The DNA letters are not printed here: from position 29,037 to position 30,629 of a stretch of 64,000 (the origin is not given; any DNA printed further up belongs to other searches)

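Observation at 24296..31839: ECF sigma/anti-sigma-led eight-gene envelope glycan cluster: GT2 synthase, GT-C transferase, GH8 glycanase, DivIVA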

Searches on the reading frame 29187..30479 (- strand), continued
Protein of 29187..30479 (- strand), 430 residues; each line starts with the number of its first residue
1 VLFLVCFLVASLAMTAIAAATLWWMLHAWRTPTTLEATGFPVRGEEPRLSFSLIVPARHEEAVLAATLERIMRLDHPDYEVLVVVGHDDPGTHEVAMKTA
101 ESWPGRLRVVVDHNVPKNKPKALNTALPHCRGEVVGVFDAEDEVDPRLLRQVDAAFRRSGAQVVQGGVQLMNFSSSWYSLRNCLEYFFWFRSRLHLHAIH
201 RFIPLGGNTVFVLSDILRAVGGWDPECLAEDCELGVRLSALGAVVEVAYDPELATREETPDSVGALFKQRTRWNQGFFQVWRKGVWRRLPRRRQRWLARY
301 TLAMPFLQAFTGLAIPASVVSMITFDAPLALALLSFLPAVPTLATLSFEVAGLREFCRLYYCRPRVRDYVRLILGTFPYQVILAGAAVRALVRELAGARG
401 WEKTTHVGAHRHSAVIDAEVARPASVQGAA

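Call 34: search_solved_structures(query=A3, max_evalue=0.1, show_alignments=2)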
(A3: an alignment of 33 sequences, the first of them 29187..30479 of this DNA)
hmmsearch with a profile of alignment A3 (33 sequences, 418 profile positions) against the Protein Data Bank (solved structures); distinct sequences matched with E-value up to 0.1: 29.
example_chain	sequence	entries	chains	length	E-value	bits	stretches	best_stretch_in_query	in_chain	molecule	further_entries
6yv7_A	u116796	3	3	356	1.5e-12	50.1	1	12-141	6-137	Glycosyl transferase, family 2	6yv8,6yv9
6yv7_B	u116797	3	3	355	2e-12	49.7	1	16-141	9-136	Glycosyl transferase, family 2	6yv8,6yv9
5ej1_A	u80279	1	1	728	5.2e-07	31.9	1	102-306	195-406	Putative cellulose synthase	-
4hg6_A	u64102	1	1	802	5.4e-07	31.8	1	102-306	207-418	Cellulose Synthase Subunit A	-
4p00_A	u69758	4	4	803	5.5e-07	31.8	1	102-306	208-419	Cellulose Synthase A subunit | Cellulose Synthase subunit A | Putative cellulose synthase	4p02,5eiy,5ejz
5tze_C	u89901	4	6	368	1.9e-06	30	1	50-164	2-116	Glycosyl transferase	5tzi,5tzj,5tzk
7lby_A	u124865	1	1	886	2.9e-06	29.4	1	207-285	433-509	Cellulose synthase catalytic subunit [UDP-forming]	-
9b8v_E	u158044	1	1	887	2.9e-06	29.4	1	207-285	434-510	Cellulose synthase catalytic subunit [UDP-forming]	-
9fmv_A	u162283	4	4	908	3.1e-06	29.3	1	207-285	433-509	Cellulose synthase catalytic subunit [UDP-forming]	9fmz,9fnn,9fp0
5tz8_A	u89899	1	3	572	4.1e-06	28.9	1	50-164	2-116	Glycosyl transferase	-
5hea_A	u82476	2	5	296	2.8e-05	26.1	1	51-166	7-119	Putative glycosyltransferase (GalT1)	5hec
3bcv_A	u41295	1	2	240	4.7e-05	25.4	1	50-171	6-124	Putative glycosyltransferase protein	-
26qs_A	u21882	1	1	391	8.5e-05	24.6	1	9-273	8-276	Ceramide glucosyltransferase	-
26qf_A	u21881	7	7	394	8.7e-05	24.5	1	9-273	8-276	Ceramide glucosyltransferase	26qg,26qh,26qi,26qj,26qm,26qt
6p61_A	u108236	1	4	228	0.00016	23.7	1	43-184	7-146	Glycosyltransferase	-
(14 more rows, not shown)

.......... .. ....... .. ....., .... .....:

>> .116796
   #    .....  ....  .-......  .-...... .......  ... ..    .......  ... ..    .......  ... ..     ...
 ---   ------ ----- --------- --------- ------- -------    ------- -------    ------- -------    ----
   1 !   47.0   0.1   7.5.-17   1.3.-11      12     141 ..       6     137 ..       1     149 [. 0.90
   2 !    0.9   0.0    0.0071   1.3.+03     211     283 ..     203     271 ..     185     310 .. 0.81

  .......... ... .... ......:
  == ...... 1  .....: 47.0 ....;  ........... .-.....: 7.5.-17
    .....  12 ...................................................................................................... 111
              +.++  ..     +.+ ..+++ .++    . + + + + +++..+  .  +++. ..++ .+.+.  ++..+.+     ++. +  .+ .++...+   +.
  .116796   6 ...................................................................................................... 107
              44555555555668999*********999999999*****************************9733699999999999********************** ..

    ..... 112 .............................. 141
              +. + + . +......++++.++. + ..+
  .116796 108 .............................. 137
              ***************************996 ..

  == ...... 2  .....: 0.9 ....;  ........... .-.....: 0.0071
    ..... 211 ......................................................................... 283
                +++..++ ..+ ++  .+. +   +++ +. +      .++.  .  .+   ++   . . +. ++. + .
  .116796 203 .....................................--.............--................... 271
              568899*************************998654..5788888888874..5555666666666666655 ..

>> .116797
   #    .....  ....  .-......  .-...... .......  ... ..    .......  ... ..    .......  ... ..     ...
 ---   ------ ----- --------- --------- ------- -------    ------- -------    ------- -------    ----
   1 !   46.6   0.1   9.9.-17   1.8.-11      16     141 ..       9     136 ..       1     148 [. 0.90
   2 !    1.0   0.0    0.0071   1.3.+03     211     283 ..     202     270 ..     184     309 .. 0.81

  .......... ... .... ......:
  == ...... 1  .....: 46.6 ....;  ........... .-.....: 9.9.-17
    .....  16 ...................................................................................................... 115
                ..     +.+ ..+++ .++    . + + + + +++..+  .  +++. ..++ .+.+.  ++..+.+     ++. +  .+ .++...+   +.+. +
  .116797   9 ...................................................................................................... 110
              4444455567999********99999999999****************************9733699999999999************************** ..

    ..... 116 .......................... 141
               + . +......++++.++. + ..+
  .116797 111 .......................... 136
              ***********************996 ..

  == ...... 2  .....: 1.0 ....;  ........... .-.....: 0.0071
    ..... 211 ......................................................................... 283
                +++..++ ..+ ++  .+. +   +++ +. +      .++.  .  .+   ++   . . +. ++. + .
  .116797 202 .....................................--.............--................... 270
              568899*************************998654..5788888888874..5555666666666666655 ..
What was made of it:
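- Its family profile matches ceramide glucosyltransferase (8.5e-5; call 34).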

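Call 38: search_protein_families(library=pfam, proteins=[L029:11263-14220:+, L086:11328-12020:+, L086:12036-13010:+, L062:11299-13305:+, L044:10957-13944:+], max_evalue=1)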
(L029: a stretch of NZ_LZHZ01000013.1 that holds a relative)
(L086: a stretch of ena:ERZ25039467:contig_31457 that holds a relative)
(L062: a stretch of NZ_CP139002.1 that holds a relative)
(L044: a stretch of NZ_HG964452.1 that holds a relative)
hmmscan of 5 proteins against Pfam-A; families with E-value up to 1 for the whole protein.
L029:11263-14220:+ (985 aa): 4 families
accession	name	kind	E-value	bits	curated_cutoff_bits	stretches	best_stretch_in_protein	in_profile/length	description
PF14344.12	DUF4397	-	3.6e-10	40.9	30.6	1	674-755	34-118/119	Domain of unknown function (DUF4397)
PF02366.24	PMT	-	0.00013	22.1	22.7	1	42-218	35-227/245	Dolichyl-phosphate-mannose-protein mannosyltransferase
PF05208.19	ALG3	-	0.025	14.5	23.6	1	74-224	61-202/358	ALG3 protein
PF04079.22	SMC_ScpB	-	0.24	11.4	27.4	1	535-568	78-111/160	Segregation and condensation complex subunit ScpB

L086:11328-12020:+ (230 aa): 4 families
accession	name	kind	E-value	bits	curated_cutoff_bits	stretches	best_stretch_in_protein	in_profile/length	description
PF05103.18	DivIVA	-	1.1e-08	35.5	28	1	9-125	9-121/131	DivIVA protein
PF15341.11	SLX9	-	0.069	14.1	27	1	118-171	8-58/127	Ribosome biogenesis protein SLX9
PF12732.12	YtxH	-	0.23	12.3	37.5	1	79-119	22-69/71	YtxH-like protein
PF03763.18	Remorin_C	-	0.74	10.1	29.7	0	26-64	58-96/107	Remorin, C-terminal region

L086:12036-13010:+ (324 aa): 2 families
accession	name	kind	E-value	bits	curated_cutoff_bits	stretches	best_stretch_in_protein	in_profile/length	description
PF02567.21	PhzC-PhzF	-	8.9e-70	235.8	27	1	49-316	1-281/281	Phenazine biosynthesis-like protein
PF05887.16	Trypan_PARP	-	0.19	12.2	100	1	3-43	72-112/134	Procyclic acidic repetitive protein (PARP)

L062:11299-13305:+ (668 aa): 2 families
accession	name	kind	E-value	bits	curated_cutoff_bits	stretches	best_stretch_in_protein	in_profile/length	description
PF02366.24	PMT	-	0.00096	19.2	22.7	1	116-249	74-225/245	Dolichyl-phosphate-mannose-protein mannosyltransferase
PF05366.16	Sarcolipin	-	0.13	12.5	26.4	1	126-146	5-27/31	Sarcolipin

L044:10957-13944:+ (995 aa): 4 families
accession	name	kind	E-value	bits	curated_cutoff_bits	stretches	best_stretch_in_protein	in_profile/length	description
PF13231.12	PMT_2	-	1e-10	42.5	26.1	1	164-321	1-155/160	Dolichyl-phosphate-mannose-protein mannosyltransferase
PF14344.12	DUF4397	-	4.7e-08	34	30.6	2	770-851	31-118/119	Domain of unknown function (DUF4397)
PF02366.24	PMT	-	0.02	14.9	22.7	1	193-308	86-212/245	Dolichyl-phosphate-mannose-protein mannosyltransferase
PF18011.7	Catalase_C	-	0.084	12.9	24.6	1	844-893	18-67/150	C-terminal domain found in long catalases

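Call 45: find_encoding_contigs(protein=P0005, flank=10000, max_places=1)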
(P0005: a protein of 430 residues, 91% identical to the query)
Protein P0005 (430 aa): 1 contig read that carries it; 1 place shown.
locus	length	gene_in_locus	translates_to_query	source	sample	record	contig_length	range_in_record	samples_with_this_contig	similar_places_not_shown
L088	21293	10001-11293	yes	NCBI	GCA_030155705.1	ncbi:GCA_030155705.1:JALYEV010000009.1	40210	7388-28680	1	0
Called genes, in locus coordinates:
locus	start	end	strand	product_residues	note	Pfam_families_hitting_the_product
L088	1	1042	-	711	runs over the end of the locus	PF00912:Transgly, PF00905:Transpeptidase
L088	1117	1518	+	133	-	PF00011:HSP20 (weak)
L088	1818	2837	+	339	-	PF00274:Glycolytic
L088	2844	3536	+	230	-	PF00834:Ribul_P_3_epim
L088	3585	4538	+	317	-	PF00485:PRK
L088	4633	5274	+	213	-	PF09335:VTT_dom (weak)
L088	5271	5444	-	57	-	PF20554:DUF6766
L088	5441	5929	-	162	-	PF20554:DUF6766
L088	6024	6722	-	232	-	PF13185:GAF_2, PF01590:GAF, PF13492:GAF_3 (weak), PF03861:ANTAR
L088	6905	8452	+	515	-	PF13487:HD_5, PF01966:HD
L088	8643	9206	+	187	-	PF07638:Sigma70_ECF (faint), PF04542:Sigma70_r2, PF08281:Sigma70_r4_2 (weak), PF04545:Sigma70_r4 (weak)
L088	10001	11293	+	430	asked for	PF13506:Glyco_transf_21, PF00535:Glycos_transf_2, PF13641:Glyco_tranf_2_3, PF13632:Glyco_trans_2_3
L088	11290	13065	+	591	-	PF13231:PMT_2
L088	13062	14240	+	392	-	PF01270:Glyco_hydro_8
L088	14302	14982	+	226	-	-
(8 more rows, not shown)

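Call 46: find_encoding_contigs(protein=P0003, flank=10000, max_places=1)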
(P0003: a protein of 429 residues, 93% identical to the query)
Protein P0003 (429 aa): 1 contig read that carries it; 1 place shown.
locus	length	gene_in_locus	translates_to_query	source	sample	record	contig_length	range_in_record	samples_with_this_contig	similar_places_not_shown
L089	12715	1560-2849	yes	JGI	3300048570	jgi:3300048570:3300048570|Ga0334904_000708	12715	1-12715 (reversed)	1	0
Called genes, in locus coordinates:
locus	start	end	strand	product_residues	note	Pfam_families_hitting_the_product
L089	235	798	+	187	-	PF07638:Sigma70_ECF (faint), PF04542:Sigma70_r2, PF08281:Sigma70_r4_2 (weak)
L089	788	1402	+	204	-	-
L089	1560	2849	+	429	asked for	PF13506:Glyco_transf_21, PF00535:Glycos_transf_2, PF13641:Glyco_tranf_2_3, PF13632:Glyco_trans_2_3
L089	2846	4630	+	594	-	PF13231:PMT_2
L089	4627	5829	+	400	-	PF01270:Glyco_hydro_8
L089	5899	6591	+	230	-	-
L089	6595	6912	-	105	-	-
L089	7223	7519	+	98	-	-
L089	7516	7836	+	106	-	-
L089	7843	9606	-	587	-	-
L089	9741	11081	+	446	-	PF00668:Condensation (faint)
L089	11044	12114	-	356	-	PF00561:Abhydrolase_1, PF12146:Hydrolase_4, PF12697:Abhydrolase_6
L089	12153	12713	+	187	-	?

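Call 47: find_encoding_contigs(protein=P0011, flank=10000, max_places=1)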
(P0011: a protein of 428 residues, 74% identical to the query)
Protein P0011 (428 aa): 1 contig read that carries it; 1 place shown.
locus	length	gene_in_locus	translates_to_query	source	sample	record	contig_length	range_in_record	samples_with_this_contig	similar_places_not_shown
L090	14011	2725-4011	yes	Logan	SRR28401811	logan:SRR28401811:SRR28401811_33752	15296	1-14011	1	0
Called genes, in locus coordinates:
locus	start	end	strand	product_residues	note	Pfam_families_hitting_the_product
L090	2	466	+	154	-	?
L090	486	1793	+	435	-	PF01882:DUF58, PF13519:VWA_2 (weak)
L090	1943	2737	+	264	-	-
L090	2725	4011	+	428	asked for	PF13506:Glyco_transf_21, PF00535:Glycos_transf_2, PF13641:Glyco_tranf_2_3, PF13632:Glyco_trans_2_3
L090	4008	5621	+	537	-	PF13231:PMT_2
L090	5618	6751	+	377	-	PF01270:Glyco_hydro_8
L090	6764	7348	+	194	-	PF05103:DivIVA (faint)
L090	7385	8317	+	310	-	PF01341:Glyco_hydro_6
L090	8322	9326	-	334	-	PF28475:DUF8413, PF01944:SpoIIM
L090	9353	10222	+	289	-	PF06271:RDD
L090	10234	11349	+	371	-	PF00266:Aminotran_5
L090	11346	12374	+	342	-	PF00733:Asn_synthase (faint), PF00764:Arginosuc_synth (weak), PF03054:tRNA_Me_trans, PF20259:tRNA_Me_trans_M, PF20258:tRNA_Me_trans_C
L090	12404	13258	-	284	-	-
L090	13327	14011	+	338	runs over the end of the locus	-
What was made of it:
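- Closest known: Streptomyces CslA-GlxA-CslZ apical cellulose-like glycan system. Same: One relative carries a GH6 gene, the CslZ family (call 47).
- A GH6 gene is in the cluster in L090 (call 47).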

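Call 58: predict_structure(alignment_id=A5)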
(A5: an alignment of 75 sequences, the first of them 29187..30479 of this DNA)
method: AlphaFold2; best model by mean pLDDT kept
length: 430 residues; sequences in the alignment: 75
mean_pLDDT: 85.5   pTM: 0.85
mean pLDDT of the five models: 85.5, 82.5, 82.3, 82.3, 81.1
residues with pLDDT >= 90: 196; 70-90: 195; 50-70: 21; < 50: 18
segments of 3 or more residues with pLDDT < 50: 413-430
pLDDT, mean of each block of 10 residues (from residue 1): 87 90 81 77 80 93 92 95 95 97 96 91 97 95 88 92 86 87 87 83 69 96 92 91 86 78 91 91 92 90 87 80 79 85 90 83 86 91 94 88 67 45 35
secondary structure, 60 per line:
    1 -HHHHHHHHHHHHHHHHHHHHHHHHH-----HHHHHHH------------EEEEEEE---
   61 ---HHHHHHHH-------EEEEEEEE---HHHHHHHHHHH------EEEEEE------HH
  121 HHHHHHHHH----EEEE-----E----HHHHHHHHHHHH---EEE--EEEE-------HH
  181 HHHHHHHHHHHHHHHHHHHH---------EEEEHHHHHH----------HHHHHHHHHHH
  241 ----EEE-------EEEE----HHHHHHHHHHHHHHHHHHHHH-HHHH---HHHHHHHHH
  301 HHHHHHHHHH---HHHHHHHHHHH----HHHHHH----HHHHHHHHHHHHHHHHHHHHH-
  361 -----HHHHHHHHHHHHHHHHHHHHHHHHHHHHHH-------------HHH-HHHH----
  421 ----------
elements in order: H2-26 H32-38 E51-57 H64-71 E79-86 H90-100 E107-112 H119-129 E134-137 H148-159 E163-165 E168-171 H179-200 E210-213 H214-219 H230-240 E245-247 E255-258 H263-283 H285-288 H292-310 H314-324 H329-334 H339-359 H366-395 H413-416
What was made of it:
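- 29187..30479 (-): Membrane-embedded GT2 with a minimal cellulose-synthase-like fold (430 aa). AF2 pLDDT 85.5 (call 58).
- On Bcs cellulose synthase system: The GT2 ends about 35 residues after its last TM helix (call 58).
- The ED motif sits at the start of helix 230-240, and QRTRW lies in helix 263-283 (call 58).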

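Call 61: fold_search(model_id=the predicted structure, library=pdb)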
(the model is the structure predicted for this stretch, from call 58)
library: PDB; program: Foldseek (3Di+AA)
matches with E <= 10: 1602; with E <= 0.001: 299
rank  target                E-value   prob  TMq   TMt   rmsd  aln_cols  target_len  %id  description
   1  6yv7_A                7.2e-14  1.00  0.62  0.75   5.0       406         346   20  Mannosyltransferase PcManGT from Pyrobaculum calidifontis (released 2020-07-22)
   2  6yv7_B                1.6e-13  1.00  0.61  0.74   5.5       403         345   20  Mannosyltransferase PcManGT from Pyrobaculum calidifontis (released 2020-07-22)
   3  7sp7_A                1.0e-12  1.00  0.60  0.52  10.5       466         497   13  Chlorella virus hyaluronan synthase inhibited by UDP (released 2022-04-06)
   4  9b8v_E                1.1e-12  1.00  0.64  0.35  10.5       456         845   15  AlphaFold2 informed cryo-EM model of the E. coli cellulose synthase BcsAG3B6 complex (released 2025-02-19)
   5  4p00_A                2.7e-12  1.00  0.67  0.42   5.4       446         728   19  Bacterial Cellulose Synthase in complex with cyclic-di-GMP and UDP (released 2014-04-09)
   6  8smn_A                2.7e-12  1.00  0.51  0.43  13.8       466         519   14  Xenopus laevis hyaluronan synthase 1, nascent HA polymer bound state (released 2024-05-01)
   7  5ej1_A                3.1e-12  1.00  0.64  0.41   6.0       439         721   20  Pre-translocation state of bacterial cellulose synthase (released 2016-03-30)
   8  9yq5_A                3.3e-12  1.00  0.52  0.46  16.4       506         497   13  Chlorella virus hyaluronan synthase bound to an inserted UDP-GlcA (released 2025-12-10)
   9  9yq2_A                4.4e-12  1.00  0.64  0.57   8.0       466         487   13  Chlorella virus hyaluronan synthase bound to DDM (released 2025-12-10)
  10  9fnn_A                4.9e-12  1.00  0.62  0.36  11.2       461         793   16  Cryo-EM structure of the c-di-GMP-saturated 'crown'less Bcs macrocomplex for cellulose secretion in E. coli (released 2024-10-16)
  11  7sp9_A                1.0e-11  1.00  0.51  0.44  17.3       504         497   12  Chlorella virus Hyaluronan Synthase in the GlcNAc-primed channel-closed state (released 2022-04-06)
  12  9fmz_A                1.1e-11  1.00  0.62  0.34  10.8       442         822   17  Cryo-EM structure of the c-di-GMP-bound synthase:pEtN transferase complex (BcsA-Bct-G3) from the E. coli cellulose sec (released 2024-10-16)
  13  8snc_A                1.2e-11  1.00  0.67  0.59   7.7       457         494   13  Chlorella virus Hyaluronan Synthase bound to GlcA extended GlcNAc primer (released 2024-05-01)
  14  8smm_A                1.4e-11  1.00  0.54  0.46  13.8       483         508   14  Xenopus laevis hyaluronan synthase 1 (released 2024-05-01)
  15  7sp8_A                1.4e-11  1.00  0.52  0.46  15.8       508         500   12  Chlorella virus Hyaluronan Synthase bound to UDP-GlcNAc (released 2022-04-06)
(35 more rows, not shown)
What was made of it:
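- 29187..30479 (-): Foldseek hits: PcManGT 7e-14, Chlorella virus hyaluronan synthase 1e-12, BcsA 2.7e-12 with TMq 0.67 (call 61).
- On Bcs cellulose synthase system: Fold match to BcsA at 2.7e-12, TMq 0.67 (call 61).
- Closest known: Bacterial cellulose synthase operon BcsA-BcsB-BcsZ. Same: The GT2 model superposes on BcsA with TMq 0.67 (call 61).
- Closest known: GT2 plus GT-C extracytoplasmic glycosylation systems. Different: It is a cellulose-synthase-like membrane enzyme (call 61).
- Hyaluronan synthase and BcsA match the whole model nearly as well as PcManGT (call 61).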
